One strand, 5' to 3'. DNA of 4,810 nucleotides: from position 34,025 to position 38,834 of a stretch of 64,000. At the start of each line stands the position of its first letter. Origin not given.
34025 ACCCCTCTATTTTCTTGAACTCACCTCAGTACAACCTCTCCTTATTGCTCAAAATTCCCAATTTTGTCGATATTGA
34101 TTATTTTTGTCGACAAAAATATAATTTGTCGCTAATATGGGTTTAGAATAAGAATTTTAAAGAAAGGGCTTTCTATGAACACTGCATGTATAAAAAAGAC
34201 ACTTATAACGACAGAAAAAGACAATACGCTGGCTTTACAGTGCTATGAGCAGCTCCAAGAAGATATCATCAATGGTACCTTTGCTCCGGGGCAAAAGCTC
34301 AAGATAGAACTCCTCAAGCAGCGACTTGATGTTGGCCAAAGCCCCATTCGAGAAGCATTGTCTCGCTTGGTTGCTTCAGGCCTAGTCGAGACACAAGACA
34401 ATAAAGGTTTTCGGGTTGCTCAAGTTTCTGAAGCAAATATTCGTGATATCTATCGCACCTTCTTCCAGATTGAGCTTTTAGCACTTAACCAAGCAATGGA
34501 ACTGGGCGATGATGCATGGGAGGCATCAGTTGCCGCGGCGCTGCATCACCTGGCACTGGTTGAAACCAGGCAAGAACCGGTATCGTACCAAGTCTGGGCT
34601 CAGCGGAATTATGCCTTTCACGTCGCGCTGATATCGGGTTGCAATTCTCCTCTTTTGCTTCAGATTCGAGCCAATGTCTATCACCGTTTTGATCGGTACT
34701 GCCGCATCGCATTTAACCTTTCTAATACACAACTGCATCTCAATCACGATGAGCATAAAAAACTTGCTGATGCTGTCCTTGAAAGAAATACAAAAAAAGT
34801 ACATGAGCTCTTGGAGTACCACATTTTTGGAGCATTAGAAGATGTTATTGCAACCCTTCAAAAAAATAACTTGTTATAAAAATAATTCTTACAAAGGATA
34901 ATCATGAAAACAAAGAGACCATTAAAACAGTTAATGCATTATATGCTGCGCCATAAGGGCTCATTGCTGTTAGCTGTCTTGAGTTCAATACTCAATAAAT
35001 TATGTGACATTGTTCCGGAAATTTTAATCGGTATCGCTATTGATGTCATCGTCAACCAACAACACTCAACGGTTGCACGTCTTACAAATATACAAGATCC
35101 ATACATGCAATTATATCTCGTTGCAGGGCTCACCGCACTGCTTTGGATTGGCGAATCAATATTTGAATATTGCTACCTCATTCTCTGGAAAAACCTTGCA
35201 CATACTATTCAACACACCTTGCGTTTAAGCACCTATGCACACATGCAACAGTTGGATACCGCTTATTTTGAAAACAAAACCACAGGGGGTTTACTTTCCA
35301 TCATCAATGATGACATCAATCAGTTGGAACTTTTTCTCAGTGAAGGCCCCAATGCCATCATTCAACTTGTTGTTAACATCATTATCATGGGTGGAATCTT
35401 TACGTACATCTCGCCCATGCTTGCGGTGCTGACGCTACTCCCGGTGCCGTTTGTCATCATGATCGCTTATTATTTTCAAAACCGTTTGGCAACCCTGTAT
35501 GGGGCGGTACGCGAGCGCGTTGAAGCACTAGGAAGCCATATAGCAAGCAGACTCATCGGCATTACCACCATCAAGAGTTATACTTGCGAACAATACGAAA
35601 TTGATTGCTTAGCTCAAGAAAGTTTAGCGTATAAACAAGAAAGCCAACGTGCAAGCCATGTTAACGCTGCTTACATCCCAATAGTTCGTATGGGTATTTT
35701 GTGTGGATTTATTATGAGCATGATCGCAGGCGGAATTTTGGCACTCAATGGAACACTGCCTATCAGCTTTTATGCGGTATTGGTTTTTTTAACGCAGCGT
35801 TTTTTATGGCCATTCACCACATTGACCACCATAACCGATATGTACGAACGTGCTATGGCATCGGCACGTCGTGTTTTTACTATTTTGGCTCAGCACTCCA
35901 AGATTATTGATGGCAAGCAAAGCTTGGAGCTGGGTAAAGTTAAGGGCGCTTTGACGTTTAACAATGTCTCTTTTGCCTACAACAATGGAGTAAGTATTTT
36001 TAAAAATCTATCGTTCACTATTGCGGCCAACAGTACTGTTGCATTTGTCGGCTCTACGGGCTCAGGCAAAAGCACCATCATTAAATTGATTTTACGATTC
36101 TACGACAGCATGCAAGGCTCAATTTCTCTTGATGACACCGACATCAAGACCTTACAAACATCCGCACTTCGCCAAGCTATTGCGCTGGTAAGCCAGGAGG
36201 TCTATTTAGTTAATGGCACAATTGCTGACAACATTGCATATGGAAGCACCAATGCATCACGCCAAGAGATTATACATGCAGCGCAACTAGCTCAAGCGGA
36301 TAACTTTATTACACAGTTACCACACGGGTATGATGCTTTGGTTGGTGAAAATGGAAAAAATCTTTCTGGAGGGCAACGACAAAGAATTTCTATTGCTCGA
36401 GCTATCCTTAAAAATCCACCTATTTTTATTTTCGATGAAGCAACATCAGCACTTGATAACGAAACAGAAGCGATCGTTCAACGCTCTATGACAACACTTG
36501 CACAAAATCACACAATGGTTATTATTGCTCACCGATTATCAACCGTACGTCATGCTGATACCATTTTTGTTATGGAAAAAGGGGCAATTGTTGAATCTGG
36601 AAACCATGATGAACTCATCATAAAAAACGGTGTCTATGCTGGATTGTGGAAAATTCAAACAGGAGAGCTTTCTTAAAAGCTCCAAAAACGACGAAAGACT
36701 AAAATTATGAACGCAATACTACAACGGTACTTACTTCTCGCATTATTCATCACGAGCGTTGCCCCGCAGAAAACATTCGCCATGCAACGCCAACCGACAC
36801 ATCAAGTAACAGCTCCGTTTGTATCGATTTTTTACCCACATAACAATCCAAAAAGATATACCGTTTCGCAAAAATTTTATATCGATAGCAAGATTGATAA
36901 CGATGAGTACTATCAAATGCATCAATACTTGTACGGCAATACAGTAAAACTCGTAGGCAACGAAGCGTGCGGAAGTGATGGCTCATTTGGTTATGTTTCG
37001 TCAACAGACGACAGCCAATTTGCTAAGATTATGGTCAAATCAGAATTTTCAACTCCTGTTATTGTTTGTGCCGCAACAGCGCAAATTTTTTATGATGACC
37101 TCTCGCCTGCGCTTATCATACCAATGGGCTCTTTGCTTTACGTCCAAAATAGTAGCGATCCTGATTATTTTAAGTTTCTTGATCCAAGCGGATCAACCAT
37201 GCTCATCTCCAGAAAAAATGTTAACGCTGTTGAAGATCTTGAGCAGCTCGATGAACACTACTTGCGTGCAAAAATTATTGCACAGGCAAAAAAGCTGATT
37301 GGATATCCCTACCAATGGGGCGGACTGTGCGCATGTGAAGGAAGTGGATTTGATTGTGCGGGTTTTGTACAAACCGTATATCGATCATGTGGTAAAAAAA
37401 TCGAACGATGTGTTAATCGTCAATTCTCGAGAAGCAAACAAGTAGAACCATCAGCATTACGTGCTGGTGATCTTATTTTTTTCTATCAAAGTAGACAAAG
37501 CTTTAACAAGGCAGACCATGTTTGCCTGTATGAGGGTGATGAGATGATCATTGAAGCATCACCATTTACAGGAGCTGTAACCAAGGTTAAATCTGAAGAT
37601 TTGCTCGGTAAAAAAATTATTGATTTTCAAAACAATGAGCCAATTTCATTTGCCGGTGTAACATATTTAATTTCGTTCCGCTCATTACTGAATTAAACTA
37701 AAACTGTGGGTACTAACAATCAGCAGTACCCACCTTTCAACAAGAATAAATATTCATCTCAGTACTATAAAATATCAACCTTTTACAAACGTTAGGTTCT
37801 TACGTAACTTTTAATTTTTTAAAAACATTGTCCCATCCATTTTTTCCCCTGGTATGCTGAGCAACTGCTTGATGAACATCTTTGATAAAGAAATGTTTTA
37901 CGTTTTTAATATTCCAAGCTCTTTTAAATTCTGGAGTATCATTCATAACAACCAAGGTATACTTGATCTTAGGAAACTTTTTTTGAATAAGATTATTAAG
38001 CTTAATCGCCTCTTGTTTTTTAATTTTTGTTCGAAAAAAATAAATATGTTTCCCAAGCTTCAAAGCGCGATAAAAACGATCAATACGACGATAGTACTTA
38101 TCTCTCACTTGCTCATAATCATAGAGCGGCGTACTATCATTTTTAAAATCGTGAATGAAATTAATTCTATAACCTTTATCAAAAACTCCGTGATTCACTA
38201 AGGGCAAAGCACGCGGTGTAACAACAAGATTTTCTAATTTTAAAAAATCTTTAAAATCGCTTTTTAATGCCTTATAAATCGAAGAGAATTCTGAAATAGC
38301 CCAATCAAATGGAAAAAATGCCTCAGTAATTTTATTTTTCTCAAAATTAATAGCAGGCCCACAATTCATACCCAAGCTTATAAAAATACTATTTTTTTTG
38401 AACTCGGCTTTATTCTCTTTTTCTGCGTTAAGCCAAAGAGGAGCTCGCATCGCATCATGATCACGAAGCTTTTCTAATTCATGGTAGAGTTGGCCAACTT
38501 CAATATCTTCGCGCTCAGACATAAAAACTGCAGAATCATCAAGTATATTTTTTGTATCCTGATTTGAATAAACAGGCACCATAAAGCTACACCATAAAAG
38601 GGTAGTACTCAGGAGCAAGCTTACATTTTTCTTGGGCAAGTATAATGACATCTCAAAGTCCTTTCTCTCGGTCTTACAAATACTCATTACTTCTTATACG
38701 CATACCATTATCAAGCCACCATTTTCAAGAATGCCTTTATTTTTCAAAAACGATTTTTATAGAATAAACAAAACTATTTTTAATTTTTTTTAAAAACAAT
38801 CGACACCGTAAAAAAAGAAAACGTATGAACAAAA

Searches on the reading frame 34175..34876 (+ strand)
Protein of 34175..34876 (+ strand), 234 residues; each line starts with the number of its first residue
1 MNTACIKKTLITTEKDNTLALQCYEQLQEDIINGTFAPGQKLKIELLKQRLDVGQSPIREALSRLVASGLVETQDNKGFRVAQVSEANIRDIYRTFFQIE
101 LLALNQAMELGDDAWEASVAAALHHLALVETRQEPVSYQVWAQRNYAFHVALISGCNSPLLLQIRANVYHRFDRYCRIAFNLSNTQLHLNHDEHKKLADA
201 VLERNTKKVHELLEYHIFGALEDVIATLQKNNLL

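Call 41: search_protein_families(library=pfam, proteins=[window:34175-34876:+], max_evalue=0.00001)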
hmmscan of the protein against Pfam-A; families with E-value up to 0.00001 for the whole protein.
window:34175-34876:+ (234 aa): 2 families
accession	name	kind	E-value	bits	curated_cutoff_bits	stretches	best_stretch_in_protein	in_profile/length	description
PF00392.27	GntR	-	1.2e-17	63.7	27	1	20-81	2-64/64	Bacterial regulatory proteins, gntR family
PF07729.17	FCD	-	2.7e-16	60.6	24.3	1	91-217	1-123/125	FCD domain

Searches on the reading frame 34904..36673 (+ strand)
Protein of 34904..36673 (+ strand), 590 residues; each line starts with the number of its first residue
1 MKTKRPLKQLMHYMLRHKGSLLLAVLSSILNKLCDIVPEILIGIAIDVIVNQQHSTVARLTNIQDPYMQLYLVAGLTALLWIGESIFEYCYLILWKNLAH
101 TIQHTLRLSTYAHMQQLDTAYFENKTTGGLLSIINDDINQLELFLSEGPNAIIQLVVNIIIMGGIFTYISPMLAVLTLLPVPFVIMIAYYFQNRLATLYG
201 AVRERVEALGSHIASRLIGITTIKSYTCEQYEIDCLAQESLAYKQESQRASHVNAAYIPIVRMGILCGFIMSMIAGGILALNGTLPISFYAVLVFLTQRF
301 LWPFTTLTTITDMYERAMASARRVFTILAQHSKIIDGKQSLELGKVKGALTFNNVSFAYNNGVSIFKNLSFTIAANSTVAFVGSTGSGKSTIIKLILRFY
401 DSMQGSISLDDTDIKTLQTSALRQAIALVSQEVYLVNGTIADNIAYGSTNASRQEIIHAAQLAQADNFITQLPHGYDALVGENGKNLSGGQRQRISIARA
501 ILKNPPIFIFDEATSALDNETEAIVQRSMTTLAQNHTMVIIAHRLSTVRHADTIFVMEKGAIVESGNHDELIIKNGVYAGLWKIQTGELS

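Call 41: search_protein_families(library=pfam, proteins=[window:34904-36673:+], max_evalue=0.00001)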
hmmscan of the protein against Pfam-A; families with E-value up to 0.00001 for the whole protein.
window:34904-36673:+ (590 aa): 3 families
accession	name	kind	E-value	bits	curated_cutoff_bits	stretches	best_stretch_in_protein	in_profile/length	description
PF00664.28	ABC_membrane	-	1.6e-35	123.6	28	1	21-298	1-268/274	ABC transporter transmembrane region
PF00005.33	ABC_tran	-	8e-32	111.1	25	1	366-515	1-137/137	ABC transporter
PF02463.25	SMC_N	-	6.3e-09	36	40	1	375-557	23-211/220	RecF/RecN/SMC N terminal domain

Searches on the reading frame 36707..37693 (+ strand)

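Call 41: search_protein_families(library=pfam, proteins=[window:36707-37693:+], max_evalue=0.00001)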
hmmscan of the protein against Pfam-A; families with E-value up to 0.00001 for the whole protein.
window:36707-37693:+ (329 aa): 1 family
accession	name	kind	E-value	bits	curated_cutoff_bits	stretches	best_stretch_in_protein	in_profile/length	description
PF00877.26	NLPC_P60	-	2.1e-16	60.2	23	1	199-289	1-84/105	NlpC/P60 family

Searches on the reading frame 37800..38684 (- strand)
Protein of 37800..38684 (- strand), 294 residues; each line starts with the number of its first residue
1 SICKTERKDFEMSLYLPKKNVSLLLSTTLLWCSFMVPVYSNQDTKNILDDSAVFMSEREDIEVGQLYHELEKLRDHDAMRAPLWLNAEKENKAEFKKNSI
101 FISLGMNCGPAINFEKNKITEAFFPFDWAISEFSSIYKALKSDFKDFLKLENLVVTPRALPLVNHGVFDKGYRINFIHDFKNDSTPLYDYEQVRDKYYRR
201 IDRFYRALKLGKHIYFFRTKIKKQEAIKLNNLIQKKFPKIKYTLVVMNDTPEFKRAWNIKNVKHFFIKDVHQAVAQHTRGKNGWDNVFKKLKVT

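Call 41: search_protein_families(library=pfam, proteins=[window:37800-38684:-], max_evalue=0.00001)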
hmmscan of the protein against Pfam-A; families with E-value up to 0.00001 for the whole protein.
window:37800-38684:- (294 aa): 1 family
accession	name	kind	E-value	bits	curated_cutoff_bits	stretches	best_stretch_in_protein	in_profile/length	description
PF08795.16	DUF1796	-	7e-19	68.7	23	1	101-235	3-142/166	Putative papain-like cysteine peptidase (DUF1796)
